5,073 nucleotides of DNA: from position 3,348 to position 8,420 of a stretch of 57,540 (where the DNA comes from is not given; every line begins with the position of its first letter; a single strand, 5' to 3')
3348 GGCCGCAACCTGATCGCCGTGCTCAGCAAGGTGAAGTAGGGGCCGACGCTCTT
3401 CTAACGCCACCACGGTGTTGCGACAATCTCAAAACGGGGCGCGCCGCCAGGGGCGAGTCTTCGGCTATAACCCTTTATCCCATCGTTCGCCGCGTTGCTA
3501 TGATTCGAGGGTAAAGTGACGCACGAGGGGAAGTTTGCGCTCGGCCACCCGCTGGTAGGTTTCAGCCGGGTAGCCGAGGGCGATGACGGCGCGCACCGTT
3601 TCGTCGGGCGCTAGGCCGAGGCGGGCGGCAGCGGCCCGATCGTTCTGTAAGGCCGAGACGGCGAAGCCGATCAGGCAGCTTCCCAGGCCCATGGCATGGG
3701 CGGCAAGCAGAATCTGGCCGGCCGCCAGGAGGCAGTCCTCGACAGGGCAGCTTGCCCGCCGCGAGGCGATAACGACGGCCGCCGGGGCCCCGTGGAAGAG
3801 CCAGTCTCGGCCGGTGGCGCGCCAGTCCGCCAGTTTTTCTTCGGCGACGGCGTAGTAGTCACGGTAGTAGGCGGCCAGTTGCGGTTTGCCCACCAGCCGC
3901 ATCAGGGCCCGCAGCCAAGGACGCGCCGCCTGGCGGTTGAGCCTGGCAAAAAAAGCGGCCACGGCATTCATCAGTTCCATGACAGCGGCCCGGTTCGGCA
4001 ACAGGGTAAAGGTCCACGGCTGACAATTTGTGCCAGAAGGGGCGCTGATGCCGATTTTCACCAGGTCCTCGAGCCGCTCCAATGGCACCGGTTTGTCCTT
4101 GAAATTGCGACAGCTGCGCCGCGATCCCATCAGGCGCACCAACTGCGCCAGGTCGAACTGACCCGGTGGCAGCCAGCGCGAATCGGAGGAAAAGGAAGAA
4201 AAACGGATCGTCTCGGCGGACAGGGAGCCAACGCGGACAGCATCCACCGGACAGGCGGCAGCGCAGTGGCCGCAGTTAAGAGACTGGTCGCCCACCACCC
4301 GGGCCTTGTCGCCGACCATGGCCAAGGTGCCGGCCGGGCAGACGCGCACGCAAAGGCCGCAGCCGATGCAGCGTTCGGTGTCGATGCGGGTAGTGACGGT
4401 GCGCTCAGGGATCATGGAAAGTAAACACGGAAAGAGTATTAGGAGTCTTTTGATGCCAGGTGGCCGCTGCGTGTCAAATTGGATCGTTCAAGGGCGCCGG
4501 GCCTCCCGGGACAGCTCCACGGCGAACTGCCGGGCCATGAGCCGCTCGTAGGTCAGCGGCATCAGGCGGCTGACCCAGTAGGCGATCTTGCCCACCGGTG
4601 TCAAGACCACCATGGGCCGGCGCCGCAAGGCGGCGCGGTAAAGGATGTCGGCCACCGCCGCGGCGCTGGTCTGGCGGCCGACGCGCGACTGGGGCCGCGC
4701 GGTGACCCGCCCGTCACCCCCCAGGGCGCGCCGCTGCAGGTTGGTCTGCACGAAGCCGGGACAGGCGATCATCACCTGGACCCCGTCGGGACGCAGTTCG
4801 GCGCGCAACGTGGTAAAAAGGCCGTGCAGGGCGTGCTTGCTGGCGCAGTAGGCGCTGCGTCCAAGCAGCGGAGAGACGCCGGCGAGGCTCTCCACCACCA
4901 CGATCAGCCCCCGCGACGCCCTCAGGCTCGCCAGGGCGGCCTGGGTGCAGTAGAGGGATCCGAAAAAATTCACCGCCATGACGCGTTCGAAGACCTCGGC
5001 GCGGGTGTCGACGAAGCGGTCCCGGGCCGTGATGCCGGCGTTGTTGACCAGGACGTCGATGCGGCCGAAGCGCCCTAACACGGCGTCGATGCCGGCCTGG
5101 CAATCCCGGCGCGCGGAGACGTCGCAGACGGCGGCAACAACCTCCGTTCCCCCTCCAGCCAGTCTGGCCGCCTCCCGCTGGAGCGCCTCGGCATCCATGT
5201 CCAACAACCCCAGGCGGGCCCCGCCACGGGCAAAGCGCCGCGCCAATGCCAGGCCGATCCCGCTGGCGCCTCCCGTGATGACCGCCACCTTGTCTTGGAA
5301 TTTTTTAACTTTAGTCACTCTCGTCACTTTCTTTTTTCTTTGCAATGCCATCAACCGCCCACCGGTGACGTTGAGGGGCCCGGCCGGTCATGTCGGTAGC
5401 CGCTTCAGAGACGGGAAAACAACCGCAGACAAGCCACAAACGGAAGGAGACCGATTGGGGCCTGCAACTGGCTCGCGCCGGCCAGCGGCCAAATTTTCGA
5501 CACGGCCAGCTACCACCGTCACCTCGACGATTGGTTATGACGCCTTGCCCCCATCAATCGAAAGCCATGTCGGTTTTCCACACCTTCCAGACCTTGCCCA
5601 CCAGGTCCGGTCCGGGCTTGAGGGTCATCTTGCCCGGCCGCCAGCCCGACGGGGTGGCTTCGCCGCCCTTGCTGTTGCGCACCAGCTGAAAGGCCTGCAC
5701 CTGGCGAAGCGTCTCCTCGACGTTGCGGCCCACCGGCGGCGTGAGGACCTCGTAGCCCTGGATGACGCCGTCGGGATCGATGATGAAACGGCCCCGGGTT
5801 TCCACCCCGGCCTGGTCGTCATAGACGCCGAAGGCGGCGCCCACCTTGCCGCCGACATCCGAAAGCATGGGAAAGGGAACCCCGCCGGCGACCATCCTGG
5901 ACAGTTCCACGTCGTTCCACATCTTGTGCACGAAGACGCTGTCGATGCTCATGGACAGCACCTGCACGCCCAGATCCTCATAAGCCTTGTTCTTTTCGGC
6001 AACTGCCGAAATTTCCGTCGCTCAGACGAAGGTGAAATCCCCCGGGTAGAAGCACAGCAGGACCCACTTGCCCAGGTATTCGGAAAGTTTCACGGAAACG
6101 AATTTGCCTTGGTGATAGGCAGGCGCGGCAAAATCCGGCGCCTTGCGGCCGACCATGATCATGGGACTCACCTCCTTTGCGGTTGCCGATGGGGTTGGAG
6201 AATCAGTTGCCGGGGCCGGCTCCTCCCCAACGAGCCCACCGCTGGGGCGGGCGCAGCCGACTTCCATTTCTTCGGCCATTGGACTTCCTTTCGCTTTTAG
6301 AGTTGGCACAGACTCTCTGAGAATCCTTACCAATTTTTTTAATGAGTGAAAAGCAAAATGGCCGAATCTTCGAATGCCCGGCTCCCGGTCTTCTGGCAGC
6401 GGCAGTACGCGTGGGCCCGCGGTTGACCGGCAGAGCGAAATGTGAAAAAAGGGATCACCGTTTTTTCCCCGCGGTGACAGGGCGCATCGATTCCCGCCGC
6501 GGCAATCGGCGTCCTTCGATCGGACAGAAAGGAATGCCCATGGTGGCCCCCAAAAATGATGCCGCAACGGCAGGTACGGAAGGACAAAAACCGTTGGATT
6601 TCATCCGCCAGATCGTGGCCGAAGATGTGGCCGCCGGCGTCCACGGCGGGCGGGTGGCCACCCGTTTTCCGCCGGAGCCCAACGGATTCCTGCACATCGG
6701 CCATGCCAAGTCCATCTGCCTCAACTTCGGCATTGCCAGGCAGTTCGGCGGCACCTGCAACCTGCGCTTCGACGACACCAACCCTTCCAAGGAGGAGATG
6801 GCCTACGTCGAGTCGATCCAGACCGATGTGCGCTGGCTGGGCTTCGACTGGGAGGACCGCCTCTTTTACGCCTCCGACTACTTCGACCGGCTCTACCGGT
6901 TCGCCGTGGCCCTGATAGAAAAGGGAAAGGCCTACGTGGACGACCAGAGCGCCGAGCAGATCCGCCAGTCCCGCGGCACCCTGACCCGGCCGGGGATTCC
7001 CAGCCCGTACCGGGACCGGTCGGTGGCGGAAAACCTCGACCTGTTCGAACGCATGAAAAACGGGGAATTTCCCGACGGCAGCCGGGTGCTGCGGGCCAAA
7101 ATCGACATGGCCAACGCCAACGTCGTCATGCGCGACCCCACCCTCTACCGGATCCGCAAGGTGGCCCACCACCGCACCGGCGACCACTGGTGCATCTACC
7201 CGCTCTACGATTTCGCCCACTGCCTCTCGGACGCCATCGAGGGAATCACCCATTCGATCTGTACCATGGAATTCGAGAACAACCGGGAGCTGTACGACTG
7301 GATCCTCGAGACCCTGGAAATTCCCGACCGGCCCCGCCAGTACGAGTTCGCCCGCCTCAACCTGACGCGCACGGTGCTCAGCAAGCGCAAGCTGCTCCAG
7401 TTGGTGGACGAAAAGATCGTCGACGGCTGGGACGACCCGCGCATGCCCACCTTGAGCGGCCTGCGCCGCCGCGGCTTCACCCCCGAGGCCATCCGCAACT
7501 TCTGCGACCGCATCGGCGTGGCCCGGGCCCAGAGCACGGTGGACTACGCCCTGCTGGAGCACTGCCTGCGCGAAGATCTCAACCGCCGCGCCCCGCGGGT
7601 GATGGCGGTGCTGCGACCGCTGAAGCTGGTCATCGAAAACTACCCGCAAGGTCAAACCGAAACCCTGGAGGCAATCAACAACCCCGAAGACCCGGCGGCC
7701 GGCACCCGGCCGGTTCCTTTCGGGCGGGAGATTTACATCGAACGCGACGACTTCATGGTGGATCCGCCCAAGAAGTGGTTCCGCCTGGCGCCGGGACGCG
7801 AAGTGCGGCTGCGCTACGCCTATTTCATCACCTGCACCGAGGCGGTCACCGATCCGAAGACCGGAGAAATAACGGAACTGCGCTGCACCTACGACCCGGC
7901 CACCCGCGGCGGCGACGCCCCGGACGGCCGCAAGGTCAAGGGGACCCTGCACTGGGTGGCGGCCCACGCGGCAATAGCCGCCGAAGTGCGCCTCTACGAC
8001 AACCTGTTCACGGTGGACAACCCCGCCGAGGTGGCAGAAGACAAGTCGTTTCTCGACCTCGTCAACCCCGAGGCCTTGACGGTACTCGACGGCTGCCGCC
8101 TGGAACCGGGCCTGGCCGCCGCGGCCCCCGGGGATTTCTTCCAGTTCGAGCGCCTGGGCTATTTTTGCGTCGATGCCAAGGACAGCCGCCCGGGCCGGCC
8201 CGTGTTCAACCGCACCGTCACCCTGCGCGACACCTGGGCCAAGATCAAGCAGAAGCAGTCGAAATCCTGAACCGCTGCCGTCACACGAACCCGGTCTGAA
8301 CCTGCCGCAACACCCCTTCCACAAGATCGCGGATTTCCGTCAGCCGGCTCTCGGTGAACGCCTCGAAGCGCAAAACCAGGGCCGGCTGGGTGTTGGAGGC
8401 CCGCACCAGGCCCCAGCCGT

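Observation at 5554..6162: Selenocysteine peroxiredoxin hidden as two ORFs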

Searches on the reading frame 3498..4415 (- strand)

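Call 22: search_protein_families(library=ncbifam, proteins=[window:3498-4415:-], max_evalue=1e-10)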
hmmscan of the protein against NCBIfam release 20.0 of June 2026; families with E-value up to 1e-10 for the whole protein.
window:3498-4415:- (305 aa): 4 families
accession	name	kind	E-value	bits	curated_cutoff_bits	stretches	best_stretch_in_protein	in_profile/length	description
NF040864.1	HgcB_ferredoxin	equivalog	1.6e-12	47.1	99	1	6-63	6-64/93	mercury methylation ferredoxin HgcB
NF040770.1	hetero_SS_HdrA2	exception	2.1e-12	46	1100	1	6-70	569-633/777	CoB-CoM heterodisulfide reductase HdrA2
TIGR02476.1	BluB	equivalog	9.5e-12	44.7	150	0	90-162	7-75/205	5,6-dimethylbenzimidazole synthase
NF038196.1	ferrodoxin_EFR1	subfamily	3.7e-11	43.5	75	1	12-71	183-240/242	EFR1 family ferrodoxin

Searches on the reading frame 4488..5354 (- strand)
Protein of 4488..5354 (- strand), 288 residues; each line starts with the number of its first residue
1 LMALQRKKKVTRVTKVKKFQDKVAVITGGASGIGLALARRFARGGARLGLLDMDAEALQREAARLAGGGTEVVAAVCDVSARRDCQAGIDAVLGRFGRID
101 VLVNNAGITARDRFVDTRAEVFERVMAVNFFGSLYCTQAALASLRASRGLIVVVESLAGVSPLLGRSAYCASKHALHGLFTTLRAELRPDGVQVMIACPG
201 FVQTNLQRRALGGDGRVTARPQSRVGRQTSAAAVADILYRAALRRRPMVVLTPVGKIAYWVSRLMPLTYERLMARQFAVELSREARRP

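Call 22: search_protein_families(library=ncbifam, proteins=[window:4488-5354:-], max_evalue=1e-10)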
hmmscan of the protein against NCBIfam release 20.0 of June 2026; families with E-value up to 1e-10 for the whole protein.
window:4488-5354:- (288 aa): 199 families (the best 25 are shown)
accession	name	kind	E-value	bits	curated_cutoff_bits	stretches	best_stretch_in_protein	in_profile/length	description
NF004825.0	PRK06181.1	equivalog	8.6e-90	300.6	215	1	17-278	2-264/268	SDR family oxidoreductase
NF004526.0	PRK05872.1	subfamily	4.9e-50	170.3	276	1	16-277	5-265/297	short-chain dehydrogenase/reductase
NF005878.0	PRK07825.1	subfamily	5.9e-50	170.2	287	1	16-279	4-254/278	short chain dehydrogenase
NF005495.0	PRK07109.1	subfamily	1.8e-49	168.8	264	1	16-278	3-264/334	SDR family oxidoreductase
NF052558.1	MBtsdlDhBudC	equivalog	1.4e-47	162.3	270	1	19-236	1-217/250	meso-2,3-butanediol dehydrogenase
NF004514.1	PRK05855.1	equivalog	4.4e-47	160.9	455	1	9-275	304-575/578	SDR family oxidoreductase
NF005559.1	PRK07231.1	subfamily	3.2e-46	157.9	215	1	19-236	2-223/249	glucose 1-dehydrogenase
NF004198.0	PRK05653.1-3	equivalog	1.4e-45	155.7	296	1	17-235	3-224/248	3-oxoacyl-ACP reductase FabG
NF004196.0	PRK05650.1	equivalog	4.2e-44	150.7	297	1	24-276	5-259/272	SDR family oxidoreductase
NF009093.0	PRK12429.1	subfamily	6.1e-43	147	258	1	18-211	2-196/259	3-hydroxybutyrate dehydrogenase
NF004791.0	PRK06138.1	equivalog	7.3e-43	146.7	312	1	18-212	2-196/252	SDR family oxidoreductase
NF005309.0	PRK06841.1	subfamily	1e-42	146.4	286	1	17-237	11-229/255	GolD/DthD family dehydrogenase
NF009466.0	PRK12826.1-2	subfamily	1.3e-41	142.7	222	1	21-236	3-220/248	3-oxoacyl-ACP reductase FabG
NF006123.0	PRK08267.1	equivalog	1.6e-41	142.3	261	1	23-278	4-257/261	SDR family oxidoreductase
NF005594.0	PRK07326.1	equivalog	1.3e-40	139.4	271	1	18-208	3-192/237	SDR family oxidoreductase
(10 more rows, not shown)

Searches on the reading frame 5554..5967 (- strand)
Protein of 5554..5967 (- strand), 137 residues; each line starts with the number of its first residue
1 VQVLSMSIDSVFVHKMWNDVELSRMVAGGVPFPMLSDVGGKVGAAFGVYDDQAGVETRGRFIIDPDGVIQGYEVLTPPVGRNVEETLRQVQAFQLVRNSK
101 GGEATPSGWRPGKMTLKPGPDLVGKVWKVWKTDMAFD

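Call 59: find_encoding_contigs(protein=window:5554-5967:-, flank=3000, max_places=3)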
Protein window:5554-5967:- (137 aa): no gene with exactly this product is on record in the collection.

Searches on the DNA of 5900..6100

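Call 9: search_rna_families(source=window, start=5900, end=6100, threshold=evalue, max_evalue=10, show_alignments=3)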
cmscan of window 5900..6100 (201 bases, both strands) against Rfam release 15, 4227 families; matches with E-value up to 10: 3.
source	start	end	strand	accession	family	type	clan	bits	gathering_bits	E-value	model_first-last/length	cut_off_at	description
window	5919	5939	-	RF02253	IRE_II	Cis-reg;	-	15.2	30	4.7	1-31/31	no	Iron response element II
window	6039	6078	+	RF03054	Xanthine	Cis-reg; riboswitch;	-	13.8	36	1.4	1-56/56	no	Xanthine riboswitch aptamer (NMT1 RNA)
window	5959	6039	-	RF02983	Fibrobacter-1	Gene; sRNA;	-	12.6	77.9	4.3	1-102/102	no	Fibrobacter-1 RNA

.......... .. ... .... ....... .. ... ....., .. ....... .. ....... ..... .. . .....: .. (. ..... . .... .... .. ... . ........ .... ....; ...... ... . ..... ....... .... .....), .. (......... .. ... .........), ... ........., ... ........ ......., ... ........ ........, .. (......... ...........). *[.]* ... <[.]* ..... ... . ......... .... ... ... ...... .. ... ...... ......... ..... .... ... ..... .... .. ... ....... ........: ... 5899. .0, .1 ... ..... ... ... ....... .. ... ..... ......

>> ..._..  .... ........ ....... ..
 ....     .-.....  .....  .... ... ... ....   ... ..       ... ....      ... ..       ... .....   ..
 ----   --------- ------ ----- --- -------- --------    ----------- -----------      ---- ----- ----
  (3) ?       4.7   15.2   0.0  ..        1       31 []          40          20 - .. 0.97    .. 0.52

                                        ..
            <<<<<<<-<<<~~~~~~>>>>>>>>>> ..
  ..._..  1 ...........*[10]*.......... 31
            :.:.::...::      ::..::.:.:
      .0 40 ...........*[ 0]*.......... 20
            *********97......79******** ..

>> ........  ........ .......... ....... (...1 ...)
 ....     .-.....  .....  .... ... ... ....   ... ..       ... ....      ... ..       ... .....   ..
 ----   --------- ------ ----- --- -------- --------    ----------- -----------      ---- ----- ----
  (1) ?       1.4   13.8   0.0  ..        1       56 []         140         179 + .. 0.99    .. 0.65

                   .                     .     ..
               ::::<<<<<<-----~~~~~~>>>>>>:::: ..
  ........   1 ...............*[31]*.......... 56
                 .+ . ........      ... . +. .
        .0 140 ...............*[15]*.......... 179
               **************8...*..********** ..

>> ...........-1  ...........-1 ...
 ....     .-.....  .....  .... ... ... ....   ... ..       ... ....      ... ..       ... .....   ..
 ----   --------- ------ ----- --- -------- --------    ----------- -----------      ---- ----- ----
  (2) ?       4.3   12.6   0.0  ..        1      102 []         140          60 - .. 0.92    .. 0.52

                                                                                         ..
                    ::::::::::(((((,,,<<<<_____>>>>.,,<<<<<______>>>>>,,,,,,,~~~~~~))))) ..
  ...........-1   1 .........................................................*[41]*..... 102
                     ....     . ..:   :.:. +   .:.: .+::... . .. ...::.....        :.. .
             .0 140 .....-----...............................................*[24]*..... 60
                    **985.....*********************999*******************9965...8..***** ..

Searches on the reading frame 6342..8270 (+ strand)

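Call 22: search_protein_families(library=ncbifam, proteins=[window:6342-8270:+], max_evalue=1e-10)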
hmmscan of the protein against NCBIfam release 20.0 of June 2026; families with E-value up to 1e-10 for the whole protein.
window:6342-8270:+ (642 aa): 8 families
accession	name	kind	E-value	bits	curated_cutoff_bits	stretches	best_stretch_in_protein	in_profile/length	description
NF011291.0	PRK14703.1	equivalog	8.4e-272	903.9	681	1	84-640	12-564/769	glutamine--tRNA ligase/YqeY domain fusion protein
TIGR00440.1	glnS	equivalog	3.1e-228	758.9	425.8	1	105-634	1-524/524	glutamine--tRNA ligase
TIGR00463.1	gltX_arch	equivalog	9e-114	381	401.75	1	98-615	87-550/560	glutamate--tRNA ligase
NF003169.0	PRK04156.1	equivalog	1.5e-89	301.2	516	1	100-614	97-556/567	glutamate--tRNA ligase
TIGR00464.1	gltX_bact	equivalog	3.5e-23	82.2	289.95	1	105-395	2-275/470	glutamate--tRNA ligase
NF004315.1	PRK05710.1-4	equivalog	2.1e-18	66.8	250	1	107-304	1-206/274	tRNA glutamyl-Q(34) synthetase GluQRS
NF004314.0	PRK05710.1-3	equivalog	2.7e-13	50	256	1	105-221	7-114/297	tRNA glutamyl-Q(34) synthetase GluQRS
TIGR03838.1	queuosine_YadB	equivalog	7.6e-11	41.9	276.7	0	106-214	2-107/272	tRNA glutamyl-Q(34) synthetase GluQRS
